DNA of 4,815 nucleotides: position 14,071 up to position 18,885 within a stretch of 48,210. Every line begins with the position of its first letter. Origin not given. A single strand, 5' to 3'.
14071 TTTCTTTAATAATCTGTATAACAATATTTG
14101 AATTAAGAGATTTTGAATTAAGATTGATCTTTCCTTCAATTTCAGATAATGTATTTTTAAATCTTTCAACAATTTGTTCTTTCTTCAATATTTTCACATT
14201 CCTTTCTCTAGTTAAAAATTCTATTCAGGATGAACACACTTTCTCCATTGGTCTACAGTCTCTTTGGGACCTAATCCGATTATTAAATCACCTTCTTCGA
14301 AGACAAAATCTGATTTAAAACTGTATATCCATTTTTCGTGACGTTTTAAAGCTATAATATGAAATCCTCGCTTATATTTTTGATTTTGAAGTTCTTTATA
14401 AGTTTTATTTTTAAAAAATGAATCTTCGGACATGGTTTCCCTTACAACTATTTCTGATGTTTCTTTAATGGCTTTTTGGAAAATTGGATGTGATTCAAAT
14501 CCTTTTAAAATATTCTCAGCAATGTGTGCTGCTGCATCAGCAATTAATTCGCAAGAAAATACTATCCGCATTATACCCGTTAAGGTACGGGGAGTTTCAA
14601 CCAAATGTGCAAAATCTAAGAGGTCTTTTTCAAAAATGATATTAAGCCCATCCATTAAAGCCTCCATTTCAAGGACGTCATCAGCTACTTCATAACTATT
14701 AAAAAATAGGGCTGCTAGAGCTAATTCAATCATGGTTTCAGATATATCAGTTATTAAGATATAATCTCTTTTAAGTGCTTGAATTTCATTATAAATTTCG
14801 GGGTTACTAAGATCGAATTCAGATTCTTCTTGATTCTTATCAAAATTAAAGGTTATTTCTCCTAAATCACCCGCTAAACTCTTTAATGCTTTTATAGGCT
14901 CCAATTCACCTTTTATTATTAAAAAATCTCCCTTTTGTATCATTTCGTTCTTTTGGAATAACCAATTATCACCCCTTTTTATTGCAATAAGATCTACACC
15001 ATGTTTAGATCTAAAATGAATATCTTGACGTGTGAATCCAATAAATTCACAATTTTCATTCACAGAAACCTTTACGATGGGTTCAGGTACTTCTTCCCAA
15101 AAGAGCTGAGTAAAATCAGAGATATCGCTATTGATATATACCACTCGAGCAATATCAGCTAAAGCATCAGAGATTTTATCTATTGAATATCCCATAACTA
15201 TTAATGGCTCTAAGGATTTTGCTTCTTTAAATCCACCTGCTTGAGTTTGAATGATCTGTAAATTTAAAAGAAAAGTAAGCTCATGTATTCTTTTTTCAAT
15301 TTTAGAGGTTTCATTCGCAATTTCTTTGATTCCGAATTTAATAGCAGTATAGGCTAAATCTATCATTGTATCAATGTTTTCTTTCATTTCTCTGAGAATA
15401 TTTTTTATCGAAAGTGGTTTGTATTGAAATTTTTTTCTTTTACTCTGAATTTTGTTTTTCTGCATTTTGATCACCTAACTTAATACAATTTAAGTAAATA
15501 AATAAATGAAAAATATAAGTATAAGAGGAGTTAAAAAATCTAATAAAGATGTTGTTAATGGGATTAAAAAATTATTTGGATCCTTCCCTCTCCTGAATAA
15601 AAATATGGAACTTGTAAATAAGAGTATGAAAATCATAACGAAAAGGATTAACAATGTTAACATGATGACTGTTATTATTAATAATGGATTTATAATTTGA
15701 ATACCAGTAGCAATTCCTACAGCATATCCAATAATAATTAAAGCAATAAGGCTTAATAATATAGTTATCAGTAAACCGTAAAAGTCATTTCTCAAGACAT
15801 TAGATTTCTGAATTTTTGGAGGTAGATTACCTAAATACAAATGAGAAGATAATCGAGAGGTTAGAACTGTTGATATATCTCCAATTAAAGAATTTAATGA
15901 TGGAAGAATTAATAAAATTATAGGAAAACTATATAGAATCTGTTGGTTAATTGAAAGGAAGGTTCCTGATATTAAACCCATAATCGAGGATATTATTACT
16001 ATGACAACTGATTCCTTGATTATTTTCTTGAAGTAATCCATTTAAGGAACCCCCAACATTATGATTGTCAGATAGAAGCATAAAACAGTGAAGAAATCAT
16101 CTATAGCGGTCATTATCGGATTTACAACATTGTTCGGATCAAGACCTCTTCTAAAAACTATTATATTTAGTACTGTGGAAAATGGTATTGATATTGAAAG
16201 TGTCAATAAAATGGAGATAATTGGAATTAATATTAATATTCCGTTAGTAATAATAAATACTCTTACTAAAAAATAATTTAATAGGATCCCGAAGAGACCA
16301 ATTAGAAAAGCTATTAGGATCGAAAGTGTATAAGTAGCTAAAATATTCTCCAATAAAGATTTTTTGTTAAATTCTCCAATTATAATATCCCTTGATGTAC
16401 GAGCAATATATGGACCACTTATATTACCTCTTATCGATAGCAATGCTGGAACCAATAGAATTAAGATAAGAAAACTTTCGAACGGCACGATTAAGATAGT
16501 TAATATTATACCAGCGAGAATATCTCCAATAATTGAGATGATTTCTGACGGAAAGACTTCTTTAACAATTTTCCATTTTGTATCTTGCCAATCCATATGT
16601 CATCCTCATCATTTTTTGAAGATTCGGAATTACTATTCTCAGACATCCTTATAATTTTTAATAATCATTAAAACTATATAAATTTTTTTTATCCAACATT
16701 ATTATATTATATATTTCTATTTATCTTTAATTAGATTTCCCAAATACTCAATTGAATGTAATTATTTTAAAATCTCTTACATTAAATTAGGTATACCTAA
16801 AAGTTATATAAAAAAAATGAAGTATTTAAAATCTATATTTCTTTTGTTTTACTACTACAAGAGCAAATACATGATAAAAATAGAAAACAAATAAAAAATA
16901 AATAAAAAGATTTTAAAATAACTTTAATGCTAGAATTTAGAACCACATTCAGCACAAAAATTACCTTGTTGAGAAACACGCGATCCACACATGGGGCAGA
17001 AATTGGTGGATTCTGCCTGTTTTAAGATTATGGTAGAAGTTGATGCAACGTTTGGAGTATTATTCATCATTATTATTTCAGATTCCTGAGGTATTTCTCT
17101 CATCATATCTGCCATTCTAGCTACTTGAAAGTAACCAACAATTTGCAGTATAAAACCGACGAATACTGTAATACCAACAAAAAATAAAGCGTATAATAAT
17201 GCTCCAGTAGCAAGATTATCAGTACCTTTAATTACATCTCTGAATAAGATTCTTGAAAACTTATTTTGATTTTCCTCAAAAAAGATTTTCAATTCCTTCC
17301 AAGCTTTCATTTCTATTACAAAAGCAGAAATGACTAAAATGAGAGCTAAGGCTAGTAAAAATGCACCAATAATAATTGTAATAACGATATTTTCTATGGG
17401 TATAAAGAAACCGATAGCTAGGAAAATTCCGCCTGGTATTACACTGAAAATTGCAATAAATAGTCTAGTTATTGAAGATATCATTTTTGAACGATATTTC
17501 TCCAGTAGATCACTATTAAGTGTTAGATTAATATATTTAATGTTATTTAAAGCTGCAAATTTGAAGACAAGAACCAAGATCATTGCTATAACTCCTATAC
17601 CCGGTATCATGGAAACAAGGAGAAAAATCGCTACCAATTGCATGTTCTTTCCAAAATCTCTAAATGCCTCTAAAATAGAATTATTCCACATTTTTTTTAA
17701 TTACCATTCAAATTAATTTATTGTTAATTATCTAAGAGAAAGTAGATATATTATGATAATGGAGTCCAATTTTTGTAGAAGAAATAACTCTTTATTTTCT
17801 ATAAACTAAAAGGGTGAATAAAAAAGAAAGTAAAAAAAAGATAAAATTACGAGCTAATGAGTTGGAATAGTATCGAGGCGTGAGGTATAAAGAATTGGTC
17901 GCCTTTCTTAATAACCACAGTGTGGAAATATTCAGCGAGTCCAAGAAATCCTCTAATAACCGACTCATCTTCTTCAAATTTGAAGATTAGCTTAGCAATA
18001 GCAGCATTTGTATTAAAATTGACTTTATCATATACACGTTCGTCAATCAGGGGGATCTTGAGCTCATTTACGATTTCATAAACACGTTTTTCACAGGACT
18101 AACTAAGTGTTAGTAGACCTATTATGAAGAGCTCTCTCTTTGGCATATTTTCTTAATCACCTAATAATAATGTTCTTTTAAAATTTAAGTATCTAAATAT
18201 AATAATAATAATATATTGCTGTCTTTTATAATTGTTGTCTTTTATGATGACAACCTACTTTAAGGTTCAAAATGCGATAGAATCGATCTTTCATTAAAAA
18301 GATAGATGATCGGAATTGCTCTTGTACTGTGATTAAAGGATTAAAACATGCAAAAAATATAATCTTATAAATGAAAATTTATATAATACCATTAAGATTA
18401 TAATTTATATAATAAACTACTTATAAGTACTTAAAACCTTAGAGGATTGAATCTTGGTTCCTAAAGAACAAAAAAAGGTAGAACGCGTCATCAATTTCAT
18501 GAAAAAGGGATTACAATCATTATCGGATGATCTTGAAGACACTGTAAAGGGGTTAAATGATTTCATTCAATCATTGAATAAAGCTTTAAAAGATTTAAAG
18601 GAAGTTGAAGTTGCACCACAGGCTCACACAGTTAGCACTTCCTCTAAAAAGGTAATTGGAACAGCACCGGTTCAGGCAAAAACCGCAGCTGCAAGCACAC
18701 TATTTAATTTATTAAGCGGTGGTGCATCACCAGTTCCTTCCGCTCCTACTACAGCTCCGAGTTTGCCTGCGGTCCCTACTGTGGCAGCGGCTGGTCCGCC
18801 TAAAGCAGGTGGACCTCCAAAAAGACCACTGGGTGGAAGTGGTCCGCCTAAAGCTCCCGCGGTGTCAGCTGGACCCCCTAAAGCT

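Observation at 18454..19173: G+C-rich GPPKAP-repeat protein with amphipathic .......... C-terminus, two genes upstream of an actin homologue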

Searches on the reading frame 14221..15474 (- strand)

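Call 5: search_protein_families(library=pfam, proteins=[window:14221-15474:-], max_evalue=0.01)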
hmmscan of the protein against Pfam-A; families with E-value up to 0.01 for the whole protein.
window:14221-15474:- (417 aa): 2 families
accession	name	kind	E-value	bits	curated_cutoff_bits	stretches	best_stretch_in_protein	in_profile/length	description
PF01895.24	PhoU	-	6.8e-15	55.7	23.5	2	243-322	6-89/89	PhoU domain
PF02080.26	TrkA_C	-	1.1e-12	48.1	27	2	134-200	2-69/71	TrkA-C domain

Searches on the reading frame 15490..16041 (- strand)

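Call 5: search_protein_families(library=pfam, proteins=[window:15490-16041:-], max_evalue=0.01)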
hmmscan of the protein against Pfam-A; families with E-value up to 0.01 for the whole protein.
window:15490-16041:- (183 aa): 1 family
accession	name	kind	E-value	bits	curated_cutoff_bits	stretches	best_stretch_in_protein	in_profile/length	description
PF01769.21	MgtE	-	2.7e-14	54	27.6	1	47-177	2-124/125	Divalent cation transporter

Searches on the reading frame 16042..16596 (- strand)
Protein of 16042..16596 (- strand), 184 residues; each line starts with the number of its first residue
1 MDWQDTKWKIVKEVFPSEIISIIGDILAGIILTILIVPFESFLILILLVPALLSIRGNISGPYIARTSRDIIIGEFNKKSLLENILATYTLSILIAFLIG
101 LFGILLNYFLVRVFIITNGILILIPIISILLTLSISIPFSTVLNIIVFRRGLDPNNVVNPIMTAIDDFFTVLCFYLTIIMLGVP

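Call 5: search_protein_families(library=pfam, proteins=[window:16042-16596:-], max_evalue=0.01)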
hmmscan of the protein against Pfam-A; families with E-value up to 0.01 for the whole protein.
window:16042-16596:- (184 aa): 1 family
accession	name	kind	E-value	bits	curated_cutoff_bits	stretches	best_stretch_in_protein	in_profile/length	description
PF01769.21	MgtE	-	1.2e-14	55.1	27.6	1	49-176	1-124/125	Divalent cation transporter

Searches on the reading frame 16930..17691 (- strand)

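Call 5: search_protein_families(library=pfam, proteins=[window:16930-17691:-], max_evalue=0.01)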
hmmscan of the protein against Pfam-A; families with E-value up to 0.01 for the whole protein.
window:16930-17691:- (253 aa): 4 families
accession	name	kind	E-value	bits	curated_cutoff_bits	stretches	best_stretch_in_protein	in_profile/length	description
PF13248.11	Zn_ribbon_3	-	0.00032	20.5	27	1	231-253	4-26/26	zinc-ribbon domain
PF12773.13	DZR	-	0.00052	20.6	27.3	1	229-250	24-45/45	Double zinc ribbon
PF17032.10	Zn_ribbon_15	-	0.0037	18.5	28.9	1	216-250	47-73/73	zinc-ribbon family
PF18912.6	DZR_2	-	0.0069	16.6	27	1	232-252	10-30/56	Double zinc ribbon domain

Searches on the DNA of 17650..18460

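Call 83: search_rna_families(source=window, start=17650, end=18460, threshold=evalue, max_evalue=1, show_alignments=2)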
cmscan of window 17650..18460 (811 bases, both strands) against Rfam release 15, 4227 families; matches with E-value up to 1: 0.
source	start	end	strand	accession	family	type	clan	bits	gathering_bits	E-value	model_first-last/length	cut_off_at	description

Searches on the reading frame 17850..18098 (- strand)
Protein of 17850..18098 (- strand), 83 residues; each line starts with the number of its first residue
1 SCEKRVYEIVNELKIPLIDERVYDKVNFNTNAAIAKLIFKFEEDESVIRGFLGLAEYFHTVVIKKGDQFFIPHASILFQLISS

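Call 87: search_protein_families(library=pfam, proteins=[window:17850-18098:-], max_evalue=1)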
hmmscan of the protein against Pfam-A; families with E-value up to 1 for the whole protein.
seq(83 aa): 1 family
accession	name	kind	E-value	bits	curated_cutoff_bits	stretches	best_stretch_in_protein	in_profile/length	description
PF21621.3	MPI_cupin_dom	-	0.045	14.2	27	1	46-79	34-67/79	Mannose-6-phosphate isomerase, cupin domain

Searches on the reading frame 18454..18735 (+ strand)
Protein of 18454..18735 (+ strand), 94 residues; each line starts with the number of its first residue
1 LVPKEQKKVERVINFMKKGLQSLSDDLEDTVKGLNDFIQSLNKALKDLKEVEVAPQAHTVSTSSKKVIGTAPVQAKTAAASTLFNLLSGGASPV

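Call 37: search_protein_families(library=pfam, proteins=[window:18454-18735:+], max_evalue=10)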
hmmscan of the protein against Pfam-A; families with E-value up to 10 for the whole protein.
seq(94 aa): 10 families
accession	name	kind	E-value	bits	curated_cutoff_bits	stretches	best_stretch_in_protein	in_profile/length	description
PF24164.1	TMP_N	-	0.0011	19.9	27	1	17-67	22-70/82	Tape measure protein N-terminal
PF06103.16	DUF948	-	0.0042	17.7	37.2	1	7-52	29-74/89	Bacterial protein of unknown function (DUF948)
PF09355.15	Phage_Gp19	-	0.005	17.7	22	1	7-67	8-68/116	Phage protein Gp19/Gp15/Gp42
PF04108.17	ATG17_like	-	0.01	15.7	43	1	9-59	47-97/355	Autophagy protein ATG17-like domain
PF24151.2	ArlX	-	0.019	14.9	28.7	1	4-49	57-102/229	ArlX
PF11285.13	DUF3086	-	0.019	14.5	24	1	5-66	22-84/277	Protein of unknown function (DUF3086)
PF05791.16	Bacillus_HBL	-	0.035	14.4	29.1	1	4-69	98-161/177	Bacillus haemolytic enterotoxin (HBL)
PF07889.17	DUF1664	-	0.037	14.5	34.6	1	7-56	37-86/124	Protein of unknown function (DUF1664)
PF09321.15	DUF1978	-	0.092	12.5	25.4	1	4-56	177-229/244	Domain of unknown function (DUF1978)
PF02646.22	RmuC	-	0.11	12.1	26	1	4-61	226-282/291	RmuC family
